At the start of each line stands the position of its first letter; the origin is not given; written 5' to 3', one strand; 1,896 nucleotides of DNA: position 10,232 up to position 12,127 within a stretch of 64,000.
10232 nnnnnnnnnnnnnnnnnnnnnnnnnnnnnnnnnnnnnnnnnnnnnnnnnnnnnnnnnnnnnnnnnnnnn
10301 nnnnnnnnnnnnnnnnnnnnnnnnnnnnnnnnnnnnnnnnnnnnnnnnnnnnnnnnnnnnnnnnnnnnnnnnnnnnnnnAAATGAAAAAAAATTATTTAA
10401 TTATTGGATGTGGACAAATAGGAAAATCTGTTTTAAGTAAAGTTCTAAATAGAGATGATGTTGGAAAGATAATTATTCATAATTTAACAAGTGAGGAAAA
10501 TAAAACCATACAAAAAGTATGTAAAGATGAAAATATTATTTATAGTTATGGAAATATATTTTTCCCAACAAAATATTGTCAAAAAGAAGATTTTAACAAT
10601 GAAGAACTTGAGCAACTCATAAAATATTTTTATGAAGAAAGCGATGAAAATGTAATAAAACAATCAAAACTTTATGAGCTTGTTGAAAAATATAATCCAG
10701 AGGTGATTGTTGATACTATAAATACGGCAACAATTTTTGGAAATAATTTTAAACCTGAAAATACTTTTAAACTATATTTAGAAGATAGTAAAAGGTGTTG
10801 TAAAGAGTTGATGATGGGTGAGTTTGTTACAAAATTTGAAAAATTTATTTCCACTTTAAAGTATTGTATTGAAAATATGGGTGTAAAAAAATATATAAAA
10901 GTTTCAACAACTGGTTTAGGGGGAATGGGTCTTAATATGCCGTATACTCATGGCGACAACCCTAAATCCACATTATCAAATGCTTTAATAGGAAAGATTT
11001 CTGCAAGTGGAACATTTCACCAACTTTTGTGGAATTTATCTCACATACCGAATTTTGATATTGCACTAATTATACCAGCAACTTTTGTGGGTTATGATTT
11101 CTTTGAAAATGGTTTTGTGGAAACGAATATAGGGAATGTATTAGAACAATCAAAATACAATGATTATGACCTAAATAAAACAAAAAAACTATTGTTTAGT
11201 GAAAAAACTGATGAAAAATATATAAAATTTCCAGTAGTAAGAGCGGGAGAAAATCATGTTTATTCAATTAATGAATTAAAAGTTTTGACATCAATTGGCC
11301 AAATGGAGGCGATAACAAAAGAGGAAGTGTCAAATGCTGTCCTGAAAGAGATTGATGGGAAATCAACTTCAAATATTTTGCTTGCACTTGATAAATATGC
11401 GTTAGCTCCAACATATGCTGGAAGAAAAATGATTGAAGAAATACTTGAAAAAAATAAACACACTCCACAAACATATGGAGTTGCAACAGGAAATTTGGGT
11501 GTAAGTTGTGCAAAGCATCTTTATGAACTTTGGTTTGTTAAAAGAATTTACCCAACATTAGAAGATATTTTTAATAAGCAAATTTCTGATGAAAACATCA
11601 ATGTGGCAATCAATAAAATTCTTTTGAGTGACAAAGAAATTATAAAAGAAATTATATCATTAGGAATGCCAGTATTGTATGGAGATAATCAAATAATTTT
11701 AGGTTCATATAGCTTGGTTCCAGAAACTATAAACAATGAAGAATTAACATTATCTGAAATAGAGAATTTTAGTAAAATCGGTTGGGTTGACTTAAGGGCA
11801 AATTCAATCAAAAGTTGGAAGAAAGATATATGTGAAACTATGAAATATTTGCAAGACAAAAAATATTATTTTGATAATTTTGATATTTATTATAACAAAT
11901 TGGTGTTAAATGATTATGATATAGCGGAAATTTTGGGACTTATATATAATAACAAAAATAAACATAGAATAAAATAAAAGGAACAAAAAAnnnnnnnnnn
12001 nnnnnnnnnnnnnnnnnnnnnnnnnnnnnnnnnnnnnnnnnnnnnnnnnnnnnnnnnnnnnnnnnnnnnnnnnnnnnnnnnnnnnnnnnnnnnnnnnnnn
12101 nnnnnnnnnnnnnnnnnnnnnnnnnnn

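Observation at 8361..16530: Island core: a compact seven-gene operon combining two TrpRS paralogues with radical SAM, methyltransferase, PEP-synthase-like and SAM-cleaving enzymes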

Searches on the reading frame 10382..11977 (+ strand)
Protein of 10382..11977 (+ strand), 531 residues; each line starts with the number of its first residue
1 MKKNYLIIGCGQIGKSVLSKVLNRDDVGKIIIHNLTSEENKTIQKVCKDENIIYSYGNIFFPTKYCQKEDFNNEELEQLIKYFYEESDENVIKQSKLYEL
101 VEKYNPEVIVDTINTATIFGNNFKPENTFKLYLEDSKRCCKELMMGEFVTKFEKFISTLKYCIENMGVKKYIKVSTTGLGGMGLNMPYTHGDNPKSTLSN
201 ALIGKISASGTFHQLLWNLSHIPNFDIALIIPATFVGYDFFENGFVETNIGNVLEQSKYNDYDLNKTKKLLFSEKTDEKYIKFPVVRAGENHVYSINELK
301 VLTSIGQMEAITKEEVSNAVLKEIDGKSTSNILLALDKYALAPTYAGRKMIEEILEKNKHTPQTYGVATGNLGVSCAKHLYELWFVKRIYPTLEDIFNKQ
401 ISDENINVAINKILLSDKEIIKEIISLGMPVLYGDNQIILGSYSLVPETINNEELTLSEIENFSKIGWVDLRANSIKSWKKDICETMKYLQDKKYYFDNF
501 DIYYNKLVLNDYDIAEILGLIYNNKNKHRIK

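Call 4: search_protein_families(library=pfam, proteins=[window:10382-11977:+], max_evalue=0.01)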
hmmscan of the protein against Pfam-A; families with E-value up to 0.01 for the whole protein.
window:10382-11977:+ (531 aa): 2 families
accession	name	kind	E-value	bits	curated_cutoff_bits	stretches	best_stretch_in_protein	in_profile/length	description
PF20671.3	COG3_C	-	0.0032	17.3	26.8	1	34-102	73-136/303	Conserved oligomeric Golgi complex subunit 3, C-terminal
PF01488.26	Shikimate_DH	-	0.0069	16.9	24.3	0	2-54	12-63/138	Shikimate / quinate 5-dehydrogenase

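Call 5: search_protein_families(library=ncbifam, proteins=[window:10382-11977:+], max_evalue=0.01)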
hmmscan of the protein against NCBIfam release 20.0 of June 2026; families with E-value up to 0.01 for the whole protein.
window:10382-11977:+ (531 aa): 0 families

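Call 6: find_encoding_contigs(protein=window:10382-11977:+, flank=10000, max_places=10)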
Protein window:10382-11977:+ (531 aa): 4 contigs read that carry it; 2 places shown.
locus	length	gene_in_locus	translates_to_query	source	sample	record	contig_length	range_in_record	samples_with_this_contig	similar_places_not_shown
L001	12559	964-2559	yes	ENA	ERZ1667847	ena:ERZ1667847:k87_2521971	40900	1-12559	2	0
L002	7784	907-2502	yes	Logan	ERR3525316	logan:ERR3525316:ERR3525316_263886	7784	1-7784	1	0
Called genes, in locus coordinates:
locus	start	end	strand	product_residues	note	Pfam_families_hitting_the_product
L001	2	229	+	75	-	?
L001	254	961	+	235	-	PF05050:Methyltransf_21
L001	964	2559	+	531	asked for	PF27054:Beta_methylindole_red_C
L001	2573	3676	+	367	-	PF00579:tRNA-synt_1b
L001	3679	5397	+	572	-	PF01326:PPDK_N, PF00391:PEP-utilizers (weak)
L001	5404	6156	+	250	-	PF01887:SAM_HAT_N (weak), PF20257:SAM_HAT_C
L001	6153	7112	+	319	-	PF00579:tRNA-synt_1b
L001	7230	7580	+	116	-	-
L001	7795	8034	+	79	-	-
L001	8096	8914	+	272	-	PF01244:Peptidase_M19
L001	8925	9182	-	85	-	-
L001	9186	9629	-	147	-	PF00075:RNase_H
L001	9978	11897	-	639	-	PF12679:ABC2_membrane_2, PF10920:DUF2705, PF12730:ABC2_membrane_4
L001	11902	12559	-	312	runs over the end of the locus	PF00005:ABC_tran, PF13304:AAA_21 (faint)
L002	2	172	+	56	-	?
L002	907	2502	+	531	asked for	PF27054:Beta_methylindole_red_C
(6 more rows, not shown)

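Call 7: find_homologous_proteins(query=window:10382-11974:+)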
Query window:10382-11974:+ (531 aa): 138 proteins with E <= 0.001 among 8000 candidates; the best 120 are listed.
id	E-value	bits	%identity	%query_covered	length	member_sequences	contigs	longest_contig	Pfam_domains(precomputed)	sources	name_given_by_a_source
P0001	0.0e+0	1187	100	100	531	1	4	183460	PF27054.1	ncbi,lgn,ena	-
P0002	1.8e-142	494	46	99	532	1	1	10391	PF27054.1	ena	-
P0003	2.2e-140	487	47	100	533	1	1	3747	PF27054.1,PF03807.24,PF01488.27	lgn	-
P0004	2.9e-140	487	46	99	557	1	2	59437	PF27054.1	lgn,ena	-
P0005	1.9e-139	484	48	100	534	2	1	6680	PF27054.1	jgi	-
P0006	2.8e-139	483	49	99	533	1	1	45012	PF27054.1,PF01488.27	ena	-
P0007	4.8e-139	483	45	99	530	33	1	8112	PF27054.1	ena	-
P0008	8.3e-139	482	49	100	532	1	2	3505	PF27054.1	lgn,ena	-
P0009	1.5e-138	481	48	100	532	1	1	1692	PF27054.1,PF01488.27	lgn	-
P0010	2.0e-138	480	46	99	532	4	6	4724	PF27054.1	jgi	-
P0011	2.1e-138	480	48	100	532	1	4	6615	PF27054.1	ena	-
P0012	3.3e-138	480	49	100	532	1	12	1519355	PF27054.1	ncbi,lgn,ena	-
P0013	7.7e-138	479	46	99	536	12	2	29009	PF27054.1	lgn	-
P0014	7.7e-138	479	45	99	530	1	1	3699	PF27054.1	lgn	-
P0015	6.5e-137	475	48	100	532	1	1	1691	PF27054.1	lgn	-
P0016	9.1e-137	475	47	99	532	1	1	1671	PF27054.1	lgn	-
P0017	1.0e-136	475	48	100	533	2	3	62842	PF27054.1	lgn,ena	-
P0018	1.7e-136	474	46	97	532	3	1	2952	PF27054.1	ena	-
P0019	4.2e-136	473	45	99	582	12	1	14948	PF27054.1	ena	-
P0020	5.1e-136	473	47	99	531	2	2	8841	PF27054.1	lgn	-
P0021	2.5e-135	470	48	99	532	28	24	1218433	PF27054.1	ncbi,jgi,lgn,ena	-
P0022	3.2e-135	470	44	99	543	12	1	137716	PF27054.1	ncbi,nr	ncbi:MAG: hypothetical protein IJN50_01005 [Clostridia bacterium]|nr:hypothetical protein [Clostridi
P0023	3.4e-135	470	46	99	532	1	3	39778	PF27054.1,PF01488.27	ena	-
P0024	4.3e-135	469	48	100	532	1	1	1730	PF27054.1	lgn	-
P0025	5.7e-134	466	48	99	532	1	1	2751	PF27054.1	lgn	-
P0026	1.8e-133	464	47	100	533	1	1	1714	PF27054.1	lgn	-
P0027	2.8e-133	463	47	99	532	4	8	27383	PF27054.1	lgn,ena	-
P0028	3.6e-133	463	46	100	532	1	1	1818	PF27054.1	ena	-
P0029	4.9e-133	463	46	99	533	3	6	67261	PF27054.1,PF01488.27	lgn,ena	-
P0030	5.6e-133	462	47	99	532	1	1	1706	PF27054.1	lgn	-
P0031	1.1e-132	462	47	99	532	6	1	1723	PF27054.1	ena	-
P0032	1.8e-132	461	46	99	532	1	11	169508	PF27054.1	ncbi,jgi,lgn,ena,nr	ncbi:MAG: hypothetical protein E7163_00740 [Firmicutes bacterium]|nr:hypothetical protein [Bacillota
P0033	2.9e-132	460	48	99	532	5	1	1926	PF27054.1,PF03807.24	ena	-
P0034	5.0e-132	459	45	99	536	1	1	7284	PF27054.1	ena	-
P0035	1.1e-131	458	46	99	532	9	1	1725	PF02719.22,PF27054.1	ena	-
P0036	2.0e-131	457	47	100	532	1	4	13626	PF27054.1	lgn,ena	-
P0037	2.1e-131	457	46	99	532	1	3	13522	PF27054.1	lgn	-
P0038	3.3e-131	457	47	99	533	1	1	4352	PF27054.1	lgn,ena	-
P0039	5.1e-131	456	45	100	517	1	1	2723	PF27054.1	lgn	-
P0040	9.8e-130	452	44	100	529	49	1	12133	PF27054.1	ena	-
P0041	2.9e-129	450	46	99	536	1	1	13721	PF27054.1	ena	-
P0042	7.0e-129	449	46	100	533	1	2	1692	PF27054.1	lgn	-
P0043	5.5e-128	446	43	98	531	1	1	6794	PF27054.1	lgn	-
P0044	1.1e-127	445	45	99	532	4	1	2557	PF27054.1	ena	-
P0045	7.8e-127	442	45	99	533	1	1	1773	PF27054.1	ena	-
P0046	1.1e-126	442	42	99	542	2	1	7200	PF27054.1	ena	-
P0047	4.9e-126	440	42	99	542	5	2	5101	PF27054.1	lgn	-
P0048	5.7e-126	439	43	99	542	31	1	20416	PF27054.1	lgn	-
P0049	8.4e-126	439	42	99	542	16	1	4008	PF27054.1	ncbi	-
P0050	1.2e-125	438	43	99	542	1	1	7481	PF27054.1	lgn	-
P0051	8.8e-124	432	42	100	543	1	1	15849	PF27054.1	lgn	-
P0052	1.3e-123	432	42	99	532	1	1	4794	PF27054.1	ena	-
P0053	5.0e-123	430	41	99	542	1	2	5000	PF27054.1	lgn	-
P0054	8.0e-123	429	41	99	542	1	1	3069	PF27054.1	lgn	-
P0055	2.3e-122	427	41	99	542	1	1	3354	PF27054.1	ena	-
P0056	2.6e-122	427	41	99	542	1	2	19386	PF27054.1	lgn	-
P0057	4.0e-122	427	41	99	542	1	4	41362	PF27054.1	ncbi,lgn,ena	-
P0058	5.0e-122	426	41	99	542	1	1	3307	PF27054.1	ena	-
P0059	5.6e-122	426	41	99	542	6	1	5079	PF27054.1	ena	-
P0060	1.1e-121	425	42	99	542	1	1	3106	PF27054.1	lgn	-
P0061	1.3e-121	425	41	99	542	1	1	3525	PF27054.1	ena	-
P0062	2.4e-121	424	41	99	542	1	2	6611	PF27054.1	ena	-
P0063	3.4e-121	424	42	99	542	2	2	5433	PF27054.1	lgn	-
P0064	5.6e-121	423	42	99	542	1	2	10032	PF27054.1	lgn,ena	-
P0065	1.4e-120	422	41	99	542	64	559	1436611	PF27054.1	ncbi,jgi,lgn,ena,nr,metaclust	ncbi:short-chain dehydrogenase/reductase SDR [Clostridium sp. CAG:557]|jgi:hypothetical protein|nr:s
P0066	2.1e-120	421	41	99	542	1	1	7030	PF27054.1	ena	-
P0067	1.1e-119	419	46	87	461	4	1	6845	PF27054.1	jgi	-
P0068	2.3e-119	418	41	99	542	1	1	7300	PF27054.1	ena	-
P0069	5.3e-119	416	41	99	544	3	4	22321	PF27054.1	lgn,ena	-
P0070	1.2e-118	415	45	88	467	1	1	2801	PF27054.1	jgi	jgi:hypothetical protein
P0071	1.5e-117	412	42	99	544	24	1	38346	PF27054.1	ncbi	-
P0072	3.0e-117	411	40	99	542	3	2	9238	PF27054.1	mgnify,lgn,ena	mgnify:CR=1 FL=1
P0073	3.6e-117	410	51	77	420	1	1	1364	PF27054.1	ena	-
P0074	4.7e-116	407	49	75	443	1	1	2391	PF27054.1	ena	-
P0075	4.7e-115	403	40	99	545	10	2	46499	PF27054.1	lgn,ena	-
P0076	2.9e-109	384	39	99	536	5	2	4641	PF27054.1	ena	-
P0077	1.3e-105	372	39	98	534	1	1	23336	PF27054.1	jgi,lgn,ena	-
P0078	5.0e-105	370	47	73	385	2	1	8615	PF27054.1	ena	-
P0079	6.5e-105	370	47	74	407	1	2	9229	PF27054.1,PF03807.24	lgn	-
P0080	8.8e-105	369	42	85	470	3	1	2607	PF27054.1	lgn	-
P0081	8.1e-102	360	44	75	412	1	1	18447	PF27054.1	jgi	-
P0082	9.4e-102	359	50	66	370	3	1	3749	PF27054.1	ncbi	-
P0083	7.0e-92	327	38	97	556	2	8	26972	PF27054.1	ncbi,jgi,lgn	-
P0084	8.8e-85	303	46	65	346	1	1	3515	PF27054.1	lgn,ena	-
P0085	3.9e-84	301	33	98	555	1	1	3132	PF27054.1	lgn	-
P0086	6.5e-84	301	35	90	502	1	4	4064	PF27054.1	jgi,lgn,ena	-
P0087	4.2e-83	298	37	90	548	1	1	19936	PF27054.1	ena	-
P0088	3.0e-81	292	35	81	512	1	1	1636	PF27054.1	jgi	-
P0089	2.4e-80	289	32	100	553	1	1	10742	PF27054.1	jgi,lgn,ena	-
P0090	1.6e-78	283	33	96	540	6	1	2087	PF27054.1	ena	-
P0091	3.5e-78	282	32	100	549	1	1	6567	PF27054.1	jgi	jgi:hypothetical protein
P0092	1.0e-74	270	32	100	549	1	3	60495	PF27054.1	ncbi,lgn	-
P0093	2.3e-74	269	32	100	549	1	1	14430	PF27054.1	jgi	jgi:hypothetical protein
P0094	8.4e-74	267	33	93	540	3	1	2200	PF27054.1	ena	-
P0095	1.8e-72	263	36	89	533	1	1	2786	PF27054.1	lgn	-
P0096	8.2e-71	257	41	62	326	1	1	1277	PF27054.1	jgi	jgi:hypothetical protein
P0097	2.4e-65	239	36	72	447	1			PF27054.1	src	-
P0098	3.3e-63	232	42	58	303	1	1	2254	PF27054.1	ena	-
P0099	4.3e-63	232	45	58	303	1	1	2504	PF27054.1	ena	-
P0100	2.6e-55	206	29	92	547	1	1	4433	PF27054.1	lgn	-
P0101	1.3e-44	171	28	92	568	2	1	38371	PF27054.1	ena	-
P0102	6.9e-44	169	30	73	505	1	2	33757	PF27054.1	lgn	-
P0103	3.0e-43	166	29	98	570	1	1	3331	PF27054.1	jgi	-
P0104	3.5e-43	166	26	98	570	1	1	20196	PF27054.1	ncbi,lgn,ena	-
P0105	7.1e-43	165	28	99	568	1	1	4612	PF27054.1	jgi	jgi:hypothetical protein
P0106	1.4e-42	164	27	92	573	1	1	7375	PF27054.1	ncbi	-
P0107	3.5e-42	163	25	89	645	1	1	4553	PF27054.1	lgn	-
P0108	6.8e-42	162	28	92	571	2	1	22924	PF27054.1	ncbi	-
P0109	8.0e-42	162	29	63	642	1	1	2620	PF27054.1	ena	-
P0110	5.5e-41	159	27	99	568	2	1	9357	PF27054.1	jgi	jgi:hypothetical protein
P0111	7.8e-40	155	26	92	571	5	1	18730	PF27054.1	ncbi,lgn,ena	-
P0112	1.6e-39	154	28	100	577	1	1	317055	PF27054.1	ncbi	ncbi:MAG: hypothetical protein AB1757_06300 [Acidobacteriota bacterium]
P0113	3.3e-39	153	26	99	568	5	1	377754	PF27054.1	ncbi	-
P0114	6.6e-39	152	27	92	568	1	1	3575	PF27054.1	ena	-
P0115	1.9e-38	151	26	99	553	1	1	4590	PF27054.1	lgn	-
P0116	3.8e-38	150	26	89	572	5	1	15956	PF27054.1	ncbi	-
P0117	8.6e-38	148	26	94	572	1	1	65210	PF27054.1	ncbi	-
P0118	4.1e-37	146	29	92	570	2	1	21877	PF27054.1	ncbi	-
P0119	7.8e-37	145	26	90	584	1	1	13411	PF27054.1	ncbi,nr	ncbi:MAG: hypothetical protein KGJ80_00840 [Chloroflexota bacterium]|nr:hypothetical protein [Chloro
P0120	1.3e-36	145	24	82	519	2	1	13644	PF27054.1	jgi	-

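Call 15: find_related_loci(query=A1, collection=genome_contigs, flank=10000)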
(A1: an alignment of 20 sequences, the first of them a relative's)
Query A1 (531 aa) in genome_contigs; peptide patterns used: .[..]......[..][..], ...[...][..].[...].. (x = any residue, [..] = any of these).
600 stretches matched a pattern (row limit reached: there are more); 594 encode a relative of the query (tblastn E <= 1e-3); the best 80 are kept; 80 distinct loci.
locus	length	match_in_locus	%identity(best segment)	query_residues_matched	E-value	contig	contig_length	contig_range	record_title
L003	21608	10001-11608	40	3-529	1e-123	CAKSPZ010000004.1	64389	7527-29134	MAG: uncultured Eubacteriales bacterium isolate REFINED_METABAT215_TOP10_CONTIGS_1500_ASSEMBLY_K77_MERGED__Hadza_MoBio_h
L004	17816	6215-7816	40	6-529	1e-119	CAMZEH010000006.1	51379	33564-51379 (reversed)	MAG TPA_asm: uncultured Clostridia bacterium isolate SRR10912533_bin.64_metaWRAP_v1.3_MAG genome assembly, contig: ERZ14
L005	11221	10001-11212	35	4-387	9e-71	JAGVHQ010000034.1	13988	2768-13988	MAG: Candidatus Berkelbacteria bacterium isolate DeMMO2_25 c_000000016377, whole genome shotgun sequence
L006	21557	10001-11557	45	6-524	2e-144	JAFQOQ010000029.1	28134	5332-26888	MAG: Alphaproteobacteria bacterium isolate RGIG2010 Goat_Colon-1__c752020, whole genome shotgun sequence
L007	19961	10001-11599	27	2-501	8e-54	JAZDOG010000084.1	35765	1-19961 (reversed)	MAG: Pseudomonadota bacterium isolate MEGAHIT-group-0.760 k141_21021703, whole genome shotgun sequence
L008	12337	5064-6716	27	2-522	2e-51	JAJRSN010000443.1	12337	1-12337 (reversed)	MAG: Calditrichota bacterium isolate Dive96_bin1.108 k141_4337321, whole genome shotgun sequence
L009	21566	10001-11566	27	2-508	6e-51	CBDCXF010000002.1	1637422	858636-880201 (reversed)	MAG: Candidatus Multivoradales bacterium isolate 40da4510-5dea-4444-a7fb-8fa58cfcf4e7 genome assembly, contig: contig_2,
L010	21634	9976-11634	27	2-527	4e-49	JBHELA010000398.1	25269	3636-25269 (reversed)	MAG: Ignavibacteria bacterium isolate bin.751 k141_1740440, whole genome shotgun sequence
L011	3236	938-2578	27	2-508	3e-49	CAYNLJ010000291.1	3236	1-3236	MAG TPA_asm: uncultured Caldithrix sp. isolate SRP162660_co1_115 genome assembly, contig: NODE_46837_length_3236_cov_13.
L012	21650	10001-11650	28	2-524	2e-48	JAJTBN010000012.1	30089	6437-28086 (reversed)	MAG: Bacteroidetes bacterium isolate MS_R2_34 NODE_361_length_30089_cov_3.803756, whole genome shotgun sequence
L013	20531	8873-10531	28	3-527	1e-48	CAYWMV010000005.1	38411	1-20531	MAG TPA_asm: uncultured Ignavibacteriaceae bacterium isolate binchicken_co190_292 genome assembly, contig: NODE_2156_len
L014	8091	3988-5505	27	2-480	2e-48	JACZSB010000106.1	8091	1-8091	MAG: Candidatus Neomarinimicrobiota bacterium isolate B10T1B10 B10T1B10_NODE6361, whole genome shotgun sequence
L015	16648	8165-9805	26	2-508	2e-48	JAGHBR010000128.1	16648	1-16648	MAG: Caldisericaceae bacterium isolate AUK261 PB_MBMC_215_c_000000000359, whole genome shotgun sequence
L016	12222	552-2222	27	3-527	3e-48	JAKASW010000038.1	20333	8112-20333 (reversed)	MAG: Bacteroidetes bacterium isolate YP1.bin85 NODE_2169_length_20333_cov_1.281253, whole genome shotgun sequence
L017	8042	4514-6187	26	3-527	2e-48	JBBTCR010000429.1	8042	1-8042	MAG: Bacteroidota bacterium isolate H43-bin226_1 H43_bin226_1_000000000429, whole genome shotgun sequence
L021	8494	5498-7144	29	3-522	1e-47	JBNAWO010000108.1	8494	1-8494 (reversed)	MAG: Ignavibacteria bacterium isolate Kamch4342-D-MF-066 bin16.fa-108, whole genome shotgun sequence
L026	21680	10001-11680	27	3-529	2e-47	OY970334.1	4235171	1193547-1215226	MAG: uncultured Bacteroidetes bacterium isolate MFD05512.bin.c.1 genome assembly, chromosome: 1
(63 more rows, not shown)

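Call 19: find_encoding_contigs(protein=P0065, flank=10000, max_places=3)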
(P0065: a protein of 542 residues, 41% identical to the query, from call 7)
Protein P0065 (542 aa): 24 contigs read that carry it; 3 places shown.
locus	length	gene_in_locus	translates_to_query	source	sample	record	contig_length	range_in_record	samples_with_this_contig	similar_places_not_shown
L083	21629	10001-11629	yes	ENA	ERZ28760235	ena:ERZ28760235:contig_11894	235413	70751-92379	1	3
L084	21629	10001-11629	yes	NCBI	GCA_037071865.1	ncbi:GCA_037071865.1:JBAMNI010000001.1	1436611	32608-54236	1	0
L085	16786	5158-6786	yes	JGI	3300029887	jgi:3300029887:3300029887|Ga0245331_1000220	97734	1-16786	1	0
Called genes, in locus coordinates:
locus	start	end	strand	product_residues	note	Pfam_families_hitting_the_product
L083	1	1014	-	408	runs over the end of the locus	PF05065:Phage_capsid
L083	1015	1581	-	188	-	PF04586:Peptidase_S78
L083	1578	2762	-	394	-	PF04860:Phage_portal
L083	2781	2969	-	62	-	-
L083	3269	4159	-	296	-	PF19263:DUF5906, PF03288:Pox_D5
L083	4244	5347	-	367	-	PF22763:NrS1-1_pol-like_HBD, PF08706:D5_N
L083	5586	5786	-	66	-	PF12728:HTH_17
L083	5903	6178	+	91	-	PF12844:HTH_19, PF13560:HTH_31 (weak), PF01381:HTH_3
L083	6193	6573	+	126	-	-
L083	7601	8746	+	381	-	PF13306:LRR_5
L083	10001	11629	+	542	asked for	PF27054:Beta_methylindole_red_C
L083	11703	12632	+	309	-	PF03547:Mem_trans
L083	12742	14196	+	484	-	-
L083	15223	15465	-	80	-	-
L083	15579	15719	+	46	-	-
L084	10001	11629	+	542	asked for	PF27054:Beta_methylindole_red_C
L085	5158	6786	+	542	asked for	PF27054:Beta_methylindole_red_C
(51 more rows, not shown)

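Call 20: find_encoding_contigs(protein=P0021, flank=10000, max_places=3)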
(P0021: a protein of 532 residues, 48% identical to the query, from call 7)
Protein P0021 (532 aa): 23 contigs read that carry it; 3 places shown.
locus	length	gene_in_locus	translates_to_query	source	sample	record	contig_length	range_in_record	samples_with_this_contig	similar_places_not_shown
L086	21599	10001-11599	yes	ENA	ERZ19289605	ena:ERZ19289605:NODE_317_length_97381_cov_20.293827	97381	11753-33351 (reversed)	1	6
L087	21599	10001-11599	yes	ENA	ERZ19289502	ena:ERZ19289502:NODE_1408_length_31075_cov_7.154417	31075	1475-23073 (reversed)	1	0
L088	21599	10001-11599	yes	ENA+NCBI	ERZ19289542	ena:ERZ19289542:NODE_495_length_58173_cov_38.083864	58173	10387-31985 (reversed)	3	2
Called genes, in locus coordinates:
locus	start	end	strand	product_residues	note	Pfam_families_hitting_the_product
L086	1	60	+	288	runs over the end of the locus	PF02811:PHP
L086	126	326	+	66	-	-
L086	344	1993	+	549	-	PF00239:Resolvase, PF07508:Recombinase, PF13408:Zn_ribbon_recom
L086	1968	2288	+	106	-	PF00768:Peptidase_S11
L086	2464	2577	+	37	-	-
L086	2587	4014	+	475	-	PF00239:Resolvase, PF07508:Recombinase, PF13408:Zn_ribbon_recom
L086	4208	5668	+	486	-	PF04326:SLFN_AlbA_2, PF13749:HATPase_c_4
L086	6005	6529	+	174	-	PF13730:HTH_36 (weak)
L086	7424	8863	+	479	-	PF13328:HD_4, PF01966:HD, PF04607:RelA_SpoT, PF02824:TGS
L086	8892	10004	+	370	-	PF00579:tRNA-synt_1b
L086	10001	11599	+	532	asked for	PF27054:Beta_methylindole_red_C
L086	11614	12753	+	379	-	PF00579:tRNA-synt_1b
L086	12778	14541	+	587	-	PF01326:PPDK_N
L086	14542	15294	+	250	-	PF01887:SAM_HAT_N (weak), PF20257:SAM_HAT_C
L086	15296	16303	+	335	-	PF00579:tRNA-synt_1b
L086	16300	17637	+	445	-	PF02310:B12-binding (weak), PF04055:Radical_SAM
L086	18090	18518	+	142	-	PF07943:PBP5_C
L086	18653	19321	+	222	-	PF02463:SMC_N (faint), PF00005:ABC_tran, PF13304:AAA_21 (faint)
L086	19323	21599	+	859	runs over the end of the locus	PF12704:MacB_PCD, PF02687:FtsX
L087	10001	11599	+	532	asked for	PF27054:Beta_methylindole_red_C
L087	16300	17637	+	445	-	PF02310:B12-binding (weak), PF04055:Radical_SAM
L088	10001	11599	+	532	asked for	PF27054:Beta_methylindole_red_C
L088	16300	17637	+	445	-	PF02310:B12-binding (weak), PF04055:Radical_SAM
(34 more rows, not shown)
